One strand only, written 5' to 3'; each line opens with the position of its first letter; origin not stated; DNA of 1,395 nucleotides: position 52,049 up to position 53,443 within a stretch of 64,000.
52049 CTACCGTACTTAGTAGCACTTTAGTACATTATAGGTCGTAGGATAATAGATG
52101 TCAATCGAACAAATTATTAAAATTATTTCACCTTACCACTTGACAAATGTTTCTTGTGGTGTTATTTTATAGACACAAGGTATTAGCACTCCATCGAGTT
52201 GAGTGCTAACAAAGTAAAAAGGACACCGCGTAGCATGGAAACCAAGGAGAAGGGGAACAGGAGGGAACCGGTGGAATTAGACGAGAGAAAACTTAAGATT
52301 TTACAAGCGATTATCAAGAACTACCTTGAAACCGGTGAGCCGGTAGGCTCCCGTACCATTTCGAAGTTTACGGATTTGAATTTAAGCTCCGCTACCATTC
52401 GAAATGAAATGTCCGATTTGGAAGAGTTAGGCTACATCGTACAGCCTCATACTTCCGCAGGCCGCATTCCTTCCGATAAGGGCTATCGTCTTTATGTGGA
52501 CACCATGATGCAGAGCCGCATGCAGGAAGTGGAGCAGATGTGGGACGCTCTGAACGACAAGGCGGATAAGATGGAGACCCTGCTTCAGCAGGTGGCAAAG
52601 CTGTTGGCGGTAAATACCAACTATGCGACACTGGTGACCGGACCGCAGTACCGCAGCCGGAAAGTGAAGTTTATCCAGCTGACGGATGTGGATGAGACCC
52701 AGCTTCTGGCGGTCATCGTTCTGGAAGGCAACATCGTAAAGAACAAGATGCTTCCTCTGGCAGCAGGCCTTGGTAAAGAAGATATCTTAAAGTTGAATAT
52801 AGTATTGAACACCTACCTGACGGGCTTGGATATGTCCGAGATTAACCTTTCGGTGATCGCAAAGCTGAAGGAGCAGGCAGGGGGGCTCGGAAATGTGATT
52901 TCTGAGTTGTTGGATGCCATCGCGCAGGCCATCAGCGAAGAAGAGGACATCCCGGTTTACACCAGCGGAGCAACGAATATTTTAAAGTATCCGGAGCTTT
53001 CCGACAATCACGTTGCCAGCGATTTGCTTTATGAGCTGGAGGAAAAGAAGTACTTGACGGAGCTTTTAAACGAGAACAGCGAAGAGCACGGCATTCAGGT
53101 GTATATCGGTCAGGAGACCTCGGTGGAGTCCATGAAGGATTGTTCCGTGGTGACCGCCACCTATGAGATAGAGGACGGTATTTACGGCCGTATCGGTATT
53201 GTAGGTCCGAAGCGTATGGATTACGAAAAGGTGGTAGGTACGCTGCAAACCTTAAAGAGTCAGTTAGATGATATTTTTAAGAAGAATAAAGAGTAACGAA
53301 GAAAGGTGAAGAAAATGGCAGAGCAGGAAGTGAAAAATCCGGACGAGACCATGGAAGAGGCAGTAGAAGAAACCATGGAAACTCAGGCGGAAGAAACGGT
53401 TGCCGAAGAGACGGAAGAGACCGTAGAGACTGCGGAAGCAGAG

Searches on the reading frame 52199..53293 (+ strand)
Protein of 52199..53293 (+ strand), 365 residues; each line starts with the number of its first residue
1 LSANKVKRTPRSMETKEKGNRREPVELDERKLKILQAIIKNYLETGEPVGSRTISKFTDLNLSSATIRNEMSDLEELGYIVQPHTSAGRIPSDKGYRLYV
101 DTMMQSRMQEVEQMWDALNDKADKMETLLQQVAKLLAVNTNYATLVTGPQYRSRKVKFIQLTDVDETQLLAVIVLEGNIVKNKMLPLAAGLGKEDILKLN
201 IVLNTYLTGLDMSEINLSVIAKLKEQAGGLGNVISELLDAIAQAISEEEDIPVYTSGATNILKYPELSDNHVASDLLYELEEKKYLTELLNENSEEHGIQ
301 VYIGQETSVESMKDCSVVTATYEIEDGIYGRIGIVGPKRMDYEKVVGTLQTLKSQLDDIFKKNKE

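Call 88: search_protein_families(library=pfam, proteins=[window:52199-53293:+], max_evalue=0.00001)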
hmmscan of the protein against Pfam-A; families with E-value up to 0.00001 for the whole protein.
window:52199-53293:+ (365 aa): 1 family
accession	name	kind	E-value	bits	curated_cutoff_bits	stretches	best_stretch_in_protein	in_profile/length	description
PF01628.27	HrcA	-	4.2e-64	216.9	22.2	1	126-346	1-215/215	HrcA protein C terminal domain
